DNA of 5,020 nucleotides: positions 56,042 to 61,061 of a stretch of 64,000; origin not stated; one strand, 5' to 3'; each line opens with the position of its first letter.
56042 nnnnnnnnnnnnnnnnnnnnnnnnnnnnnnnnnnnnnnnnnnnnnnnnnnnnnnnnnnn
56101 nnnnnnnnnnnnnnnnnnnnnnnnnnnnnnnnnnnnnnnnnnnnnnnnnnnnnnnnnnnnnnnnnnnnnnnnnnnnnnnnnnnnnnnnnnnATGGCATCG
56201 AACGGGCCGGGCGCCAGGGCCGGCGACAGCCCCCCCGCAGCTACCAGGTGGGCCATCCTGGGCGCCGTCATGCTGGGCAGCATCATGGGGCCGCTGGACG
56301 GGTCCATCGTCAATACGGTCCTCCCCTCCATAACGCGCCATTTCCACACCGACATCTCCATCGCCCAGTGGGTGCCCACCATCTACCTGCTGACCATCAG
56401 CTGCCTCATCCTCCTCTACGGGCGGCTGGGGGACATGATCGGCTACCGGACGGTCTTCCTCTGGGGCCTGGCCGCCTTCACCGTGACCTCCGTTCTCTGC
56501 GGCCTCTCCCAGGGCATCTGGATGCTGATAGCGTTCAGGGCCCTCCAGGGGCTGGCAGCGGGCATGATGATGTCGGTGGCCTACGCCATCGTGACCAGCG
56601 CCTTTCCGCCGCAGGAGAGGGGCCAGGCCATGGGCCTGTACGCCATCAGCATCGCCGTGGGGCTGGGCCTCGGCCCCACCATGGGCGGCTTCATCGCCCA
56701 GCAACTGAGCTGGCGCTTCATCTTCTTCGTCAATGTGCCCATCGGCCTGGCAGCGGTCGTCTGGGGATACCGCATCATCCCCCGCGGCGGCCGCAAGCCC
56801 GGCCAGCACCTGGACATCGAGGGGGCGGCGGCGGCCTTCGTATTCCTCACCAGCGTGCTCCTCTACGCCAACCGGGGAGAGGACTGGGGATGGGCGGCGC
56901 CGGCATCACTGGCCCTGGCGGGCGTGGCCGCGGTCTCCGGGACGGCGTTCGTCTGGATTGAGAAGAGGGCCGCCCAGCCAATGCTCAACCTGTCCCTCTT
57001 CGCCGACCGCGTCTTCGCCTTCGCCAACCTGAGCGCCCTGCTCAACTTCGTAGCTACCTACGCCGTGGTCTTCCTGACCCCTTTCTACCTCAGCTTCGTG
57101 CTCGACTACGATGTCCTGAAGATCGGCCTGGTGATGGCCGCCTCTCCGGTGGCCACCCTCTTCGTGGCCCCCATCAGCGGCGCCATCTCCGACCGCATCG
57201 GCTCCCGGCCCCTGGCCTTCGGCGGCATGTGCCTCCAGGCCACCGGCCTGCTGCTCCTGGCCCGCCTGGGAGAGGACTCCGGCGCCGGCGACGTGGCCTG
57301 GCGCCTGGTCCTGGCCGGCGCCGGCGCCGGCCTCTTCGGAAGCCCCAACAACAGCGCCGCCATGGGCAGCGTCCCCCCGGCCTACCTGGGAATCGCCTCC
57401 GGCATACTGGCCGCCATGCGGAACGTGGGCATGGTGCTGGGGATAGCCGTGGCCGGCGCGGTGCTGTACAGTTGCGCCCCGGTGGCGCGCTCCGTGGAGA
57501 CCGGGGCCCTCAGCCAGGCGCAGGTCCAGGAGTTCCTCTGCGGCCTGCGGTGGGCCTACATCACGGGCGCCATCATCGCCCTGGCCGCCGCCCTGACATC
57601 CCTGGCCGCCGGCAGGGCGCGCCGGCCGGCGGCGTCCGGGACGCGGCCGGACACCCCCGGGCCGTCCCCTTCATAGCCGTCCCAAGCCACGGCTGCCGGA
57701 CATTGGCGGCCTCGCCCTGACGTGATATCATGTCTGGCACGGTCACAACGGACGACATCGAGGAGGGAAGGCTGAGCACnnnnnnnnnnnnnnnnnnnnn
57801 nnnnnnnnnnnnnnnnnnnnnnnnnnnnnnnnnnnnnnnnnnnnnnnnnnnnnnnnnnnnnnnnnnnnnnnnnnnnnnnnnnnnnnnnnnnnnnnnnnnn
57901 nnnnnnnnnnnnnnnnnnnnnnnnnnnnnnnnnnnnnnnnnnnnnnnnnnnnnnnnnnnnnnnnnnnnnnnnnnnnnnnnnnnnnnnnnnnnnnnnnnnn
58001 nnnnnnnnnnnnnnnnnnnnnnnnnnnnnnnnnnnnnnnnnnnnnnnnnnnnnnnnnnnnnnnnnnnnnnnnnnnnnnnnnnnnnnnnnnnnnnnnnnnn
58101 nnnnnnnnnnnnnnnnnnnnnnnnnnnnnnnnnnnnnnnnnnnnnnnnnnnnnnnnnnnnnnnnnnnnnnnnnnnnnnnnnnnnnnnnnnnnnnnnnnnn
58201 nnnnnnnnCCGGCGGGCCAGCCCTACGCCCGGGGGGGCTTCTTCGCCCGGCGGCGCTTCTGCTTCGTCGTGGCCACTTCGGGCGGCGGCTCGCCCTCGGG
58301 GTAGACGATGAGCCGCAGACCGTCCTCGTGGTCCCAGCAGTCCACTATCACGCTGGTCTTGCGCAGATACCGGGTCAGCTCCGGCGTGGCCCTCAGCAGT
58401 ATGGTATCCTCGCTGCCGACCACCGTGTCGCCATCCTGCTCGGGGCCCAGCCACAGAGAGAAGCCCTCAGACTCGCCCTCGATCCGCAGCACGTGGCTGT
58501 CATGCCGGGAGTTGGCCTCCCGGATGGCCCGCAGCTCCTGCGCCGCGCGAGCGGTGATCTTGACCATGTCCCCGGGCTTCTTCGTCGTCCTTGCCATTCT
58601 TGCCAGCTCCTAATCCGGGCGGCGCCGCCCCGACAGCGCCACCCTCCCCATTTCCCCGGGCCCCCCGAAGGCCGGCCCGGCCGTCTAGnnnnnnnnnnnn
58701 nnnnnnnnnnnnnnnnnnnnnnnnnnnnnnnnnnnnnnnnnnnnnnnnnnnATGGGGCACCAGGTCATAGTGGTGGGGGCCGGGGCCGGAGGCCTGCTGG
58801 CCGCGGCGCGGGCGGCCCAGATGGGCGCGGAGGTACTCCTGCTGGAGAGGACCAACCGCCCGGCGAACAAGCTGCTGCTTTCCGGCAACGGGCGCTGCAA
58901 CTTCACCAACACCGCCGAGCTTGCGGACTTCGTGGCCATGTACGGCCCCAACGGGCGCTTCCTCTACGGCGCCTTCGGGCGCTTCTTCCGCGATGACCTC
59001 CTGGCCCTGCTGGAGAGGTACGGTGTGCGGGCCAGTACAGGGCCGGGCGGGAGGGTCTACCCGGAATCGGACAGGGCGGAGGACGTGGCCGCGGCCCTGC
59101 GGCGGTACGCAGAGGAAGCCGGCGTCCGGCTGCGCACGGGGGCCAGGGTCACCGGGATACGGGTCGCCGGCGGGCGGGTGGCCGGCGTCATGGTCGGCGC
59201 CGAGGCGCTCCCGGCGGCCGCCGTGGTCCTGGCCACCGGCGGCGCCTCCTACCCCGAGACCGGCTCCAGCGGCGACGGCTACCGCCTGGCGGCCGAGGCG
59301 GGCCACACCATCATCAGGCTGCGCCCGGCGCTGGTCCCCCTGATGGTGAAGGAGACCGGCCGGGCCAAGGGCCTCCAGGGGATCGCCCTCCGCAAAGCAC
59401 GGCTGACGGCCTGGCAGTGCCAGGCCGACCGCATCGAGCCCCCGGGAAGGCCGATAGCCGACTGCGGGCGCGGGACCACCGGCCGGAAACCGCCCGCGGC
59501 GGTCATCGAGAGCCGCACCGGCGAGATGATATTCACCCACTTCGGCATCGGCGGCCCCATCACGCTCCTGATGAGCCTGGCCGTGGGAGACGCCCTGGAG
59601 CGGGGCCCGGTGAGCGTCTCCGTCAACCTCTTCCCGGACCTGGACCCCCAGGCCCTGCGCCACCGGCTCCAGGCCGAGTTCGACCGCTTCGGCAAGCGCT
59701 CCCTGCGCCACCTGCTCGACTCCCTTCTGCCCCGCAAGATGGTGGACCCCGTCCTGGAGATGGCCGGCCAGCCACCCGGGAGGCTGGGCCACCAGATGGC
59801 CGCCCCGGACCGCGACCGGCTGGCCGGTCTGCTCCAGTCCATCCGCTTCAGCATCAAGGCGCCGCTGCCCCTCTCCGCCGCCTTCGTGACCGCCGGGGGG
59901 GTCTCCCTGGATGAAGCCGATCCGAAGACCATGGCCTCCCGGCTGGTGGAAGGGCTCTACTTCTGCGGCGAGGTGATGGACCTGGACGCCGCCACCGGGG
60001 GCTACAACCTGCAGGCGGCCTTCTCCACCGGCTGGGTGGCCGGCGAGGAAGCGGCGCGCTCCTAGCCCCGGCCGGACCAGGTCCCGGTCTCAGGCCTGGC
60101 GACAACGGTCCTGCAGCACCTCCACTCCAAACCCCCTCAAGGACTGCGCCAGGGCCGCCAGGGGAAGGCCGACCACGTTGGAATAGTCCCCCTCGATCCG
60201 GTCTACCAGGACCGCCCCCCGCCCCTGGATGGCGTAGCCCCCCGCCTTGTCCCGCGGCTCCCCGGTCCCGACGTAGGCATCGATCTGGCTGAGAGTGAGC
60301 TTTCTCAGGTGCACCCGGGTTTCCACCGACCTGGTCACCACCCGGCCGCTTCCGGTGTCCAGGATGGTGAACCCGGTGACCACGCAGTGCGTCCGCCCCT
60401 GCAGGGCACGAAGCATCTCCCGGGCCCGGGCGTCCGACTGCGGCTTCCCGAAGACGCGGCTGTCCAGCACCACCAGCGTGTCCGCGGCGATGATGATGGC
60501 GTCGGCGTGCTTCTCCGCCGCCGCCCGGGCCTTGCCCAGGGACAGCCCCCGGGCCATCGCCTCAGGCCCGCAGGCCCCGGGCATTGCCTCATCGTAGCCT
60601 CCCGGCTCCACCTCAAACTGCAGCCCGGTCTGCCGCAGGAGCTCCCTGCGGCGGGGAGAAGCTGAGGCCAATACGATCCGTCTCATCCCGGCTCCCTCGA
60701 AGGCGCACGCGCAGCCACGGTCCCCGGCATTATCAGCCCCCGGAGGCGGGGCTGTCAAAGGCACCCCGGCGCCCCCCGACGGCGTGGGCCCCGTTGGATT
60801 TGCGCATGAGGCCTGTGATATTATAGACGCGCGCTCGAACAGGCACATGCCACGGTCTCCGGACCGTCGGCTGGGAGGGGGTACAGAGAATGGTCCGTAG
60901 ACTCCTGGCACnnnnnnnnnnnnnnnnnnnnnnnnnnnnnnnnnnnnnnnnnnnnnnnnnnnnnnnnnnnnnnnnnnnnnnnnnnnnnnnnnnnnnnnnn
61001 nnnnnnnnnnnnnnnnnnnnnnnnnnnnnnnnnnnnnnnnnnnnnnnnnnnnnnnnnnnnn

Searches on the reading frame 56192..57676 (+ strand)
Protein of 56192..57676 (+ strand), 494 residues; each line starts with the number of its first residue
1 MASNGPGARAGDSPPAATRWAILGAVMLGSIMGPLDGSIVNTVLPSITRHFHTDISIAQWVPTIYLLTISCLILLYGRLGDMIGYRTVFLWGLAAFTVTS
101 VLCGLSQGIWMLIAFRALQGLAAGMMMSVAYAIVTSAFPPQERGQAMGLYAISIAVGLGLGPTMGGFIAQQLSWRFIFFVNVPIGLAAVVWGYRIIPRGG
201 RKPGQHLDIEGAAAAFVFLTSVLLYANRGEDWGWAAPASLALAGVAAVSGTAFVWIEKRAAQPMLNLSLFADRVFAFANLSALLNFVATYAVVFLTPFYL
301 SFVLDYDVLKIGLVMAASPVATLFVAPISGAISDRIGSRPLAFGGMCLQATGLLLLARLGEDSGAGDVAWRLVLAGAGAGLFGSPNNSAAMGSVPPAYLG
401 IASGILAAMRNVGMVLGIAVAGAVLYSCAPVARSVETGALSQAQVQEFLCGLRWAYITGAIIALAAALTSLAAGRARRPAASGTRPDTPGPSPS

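Call 49: search_protein_families(library=pfam, proteins=[window:56192-57676:+], max_evalue=0.0001)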
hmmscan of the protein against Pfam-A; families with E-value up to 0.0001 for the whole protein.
window:56192-57676:+ (494 aa): 3 families
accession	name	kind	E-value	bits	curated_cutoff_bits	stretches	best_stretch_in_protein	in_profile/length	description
PF07690.21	MFS_1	-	2.7e-58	198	33.4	1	27-417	2-346/347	Major Facilitator Superfamily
PF12832.13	MFS_1_like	-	3.7e-10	39.8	25.2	1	74-179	265-372/373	MFS_1 like family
PF00083.30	Sugar_tr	-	4.7e-08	32.8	22.3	1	60-192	50-188/452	Sugar (and other) transporter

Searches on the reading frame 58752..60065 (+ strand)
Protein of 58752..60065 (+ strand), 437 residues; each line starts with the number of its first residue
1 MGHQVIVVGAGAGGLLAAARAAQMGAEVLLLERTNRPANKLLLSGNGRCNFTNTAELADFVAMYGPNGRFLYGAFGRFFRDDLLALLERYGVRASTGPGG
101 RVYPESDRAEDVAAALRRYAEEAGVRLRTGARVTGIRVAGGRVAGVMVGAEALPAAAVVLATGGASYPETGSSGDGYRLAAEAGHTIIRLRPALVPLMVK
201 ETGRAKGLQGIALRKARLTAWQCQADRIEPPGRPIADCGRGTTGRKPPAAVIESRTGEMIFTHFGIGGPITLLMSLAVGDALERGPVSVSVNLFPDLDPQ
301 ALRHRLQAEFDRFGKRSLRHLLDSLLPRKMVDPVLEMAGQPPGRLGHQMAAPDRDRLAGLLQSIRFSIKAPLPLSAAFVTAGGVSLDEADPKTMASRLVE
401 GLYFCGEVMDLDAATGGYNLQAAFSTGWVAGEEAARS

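Call 67: search_protein_families(library=pfam, proteins=[window:58752-60065:+], max_evalue=0.0001)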
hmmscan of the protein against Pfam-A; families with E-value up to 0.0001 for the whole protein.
window:58752-60065:+ (437 aa): 10 families
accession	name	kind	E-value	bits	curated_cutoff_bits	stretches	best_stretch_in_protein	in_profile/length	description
PF03486.20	HI0933_like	-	4.8e-80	268.9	50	1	4-432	2-243/244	HI0933-like protein Rossmann domain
PF22780.1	HI0933_like_1st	-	1.8e-26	93.4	27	1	252-379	36-165/165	HI0933-like protein barrel and H2TH domain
PF01266.30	DAO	-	9e-12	45.6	27.9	1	98-170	135-209/353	FAD dependent oxidoreductase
PF00890.30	FAD_binding_2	-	1.2e-09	38.3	20.4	1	5-36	2-33/414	FAD binding domain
PF07992.20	Pyr_redox_2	-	1.4e-09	38.3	26.1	1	4-44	2-43/291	Pyridine nucleotide-disulphide oxidoreductase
PF12831.13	FAD_oxidored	-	1e-08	35.4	27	1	4-165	1-147/416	FAD dependent oxidoreductase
PF01134.28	GIDA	-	1.6e-07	31.2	22.1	1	4-164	1-150/391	Glucose inhibited division protein A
PF13450.12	NAD_binding_8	-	2.9e-07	31.1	21.9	1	7-37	1-31/68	NAD(P)-binding Rossmann-like domain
PF00070.33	Pyr_redox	-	7.6e-07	30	22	0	5-38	2-35/82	Pyridine nucleotide-disulphide oxidoreductase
PF13738.12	Pyr_redox_3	-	7.9e-05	22.5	30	0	6-35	1-31/305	Pyridine nucleotide-disulphide oxidoreductase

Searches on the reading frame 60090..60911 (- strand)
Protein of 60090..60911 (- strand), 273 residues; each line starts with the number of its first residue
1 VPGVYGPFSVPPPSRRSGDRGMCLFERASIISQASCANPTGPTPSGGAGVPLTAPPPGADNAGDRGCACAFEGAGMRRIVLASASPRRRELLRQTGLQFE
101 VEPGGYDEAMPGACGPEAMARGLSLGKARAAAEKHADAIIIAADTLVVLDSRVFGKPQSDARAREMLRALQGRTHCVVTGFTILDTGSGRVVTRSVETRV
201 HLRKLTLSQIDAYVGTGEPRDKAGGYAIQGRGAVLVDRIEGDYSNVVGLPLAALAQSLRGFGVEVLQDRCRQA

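Call 67: search_protein_families(library=pfam, proteins=[window:60090-60911:-], max_evalue=0.0001)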
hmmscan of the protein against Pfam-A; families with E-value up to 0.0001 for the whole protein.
window:60090-60911:- (273 aa): 1 family
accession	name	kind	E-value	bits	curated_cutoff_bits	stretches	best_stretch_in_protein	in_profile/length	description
PF02545.19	Maf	-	9.8e-60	201.9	27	1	78-260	1-186/187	Maf-like protein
